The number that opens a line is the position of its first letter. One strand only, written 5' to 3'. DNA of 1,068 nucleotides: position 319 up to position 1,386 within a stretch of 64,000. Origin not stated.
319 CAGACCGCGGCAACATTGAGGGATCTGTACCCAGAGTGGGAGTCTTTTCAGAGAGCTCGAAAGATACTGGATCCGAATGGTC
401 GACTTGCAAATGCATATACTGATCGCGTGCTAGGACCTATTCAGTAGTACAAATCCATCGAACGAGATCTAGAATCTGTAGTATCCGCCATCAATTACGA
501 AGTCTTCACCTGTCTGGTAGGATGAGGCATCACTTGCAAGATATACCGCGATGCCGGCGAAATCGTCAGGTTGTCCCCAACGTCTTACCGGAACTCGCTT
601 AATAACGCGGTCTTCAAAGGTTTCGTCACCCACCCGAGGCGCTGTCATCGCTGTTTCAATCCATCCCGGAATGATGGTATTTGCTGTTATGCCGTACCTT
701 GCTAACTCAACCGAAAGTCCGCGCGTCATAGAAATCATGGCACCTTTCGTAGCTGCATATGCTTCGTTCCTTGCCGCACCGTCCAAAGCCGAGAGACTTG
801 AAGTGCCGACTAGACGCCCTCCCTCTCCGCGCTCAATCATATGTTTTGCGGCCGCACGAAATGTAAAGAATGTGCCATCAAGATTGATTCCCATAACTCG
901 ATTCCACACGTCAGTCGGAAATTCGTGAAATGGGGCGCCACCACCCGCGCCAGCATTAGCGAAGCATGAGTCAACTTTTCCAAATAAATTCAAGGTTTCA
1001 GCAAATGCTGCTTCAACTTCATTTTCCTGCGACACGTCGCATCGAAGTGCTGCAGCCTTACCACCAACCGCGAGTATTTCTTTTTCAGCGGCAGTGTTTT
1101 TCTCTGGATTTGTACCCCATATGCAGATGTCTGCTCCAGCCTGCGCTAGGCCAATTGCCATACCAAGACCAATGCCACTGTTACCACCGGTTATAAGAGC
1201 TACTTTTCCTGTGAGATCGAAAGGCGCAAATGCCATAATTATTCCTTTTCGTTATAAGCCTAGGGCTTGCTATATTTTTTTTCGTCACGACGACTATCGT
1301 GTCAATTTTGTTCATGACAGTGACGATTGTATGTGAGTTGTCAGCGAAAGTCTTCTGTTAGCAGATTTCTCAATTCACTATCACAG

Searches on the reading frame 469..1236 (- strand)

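Call 11: search_protein_families(library=pfam, proteins=[window:469-1236:-])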
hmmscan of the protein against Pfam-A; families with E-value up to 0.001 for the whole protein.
window:469-1236:- (255 aa): 4 families
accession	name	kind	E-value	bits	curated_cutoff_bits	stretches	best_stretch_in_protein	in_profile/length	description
PF13561.12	adh_short_C2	-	3.2e-60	204.1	27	1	19-252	5-235/236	Enoyl-(Acyl carrier protein) reductase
PF00106.31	adh_short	-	3.8e-50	170.5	26.6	1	11-201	1-190/195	short chain dehydrogenase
PF08659.16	KR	-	7.1e-14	52.6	22.6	1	13-167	3-156/180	KR domain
PF23441.1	SDR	-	8.5e-05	22.5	27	1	10-225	7-230/258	SDR-like rossmann domain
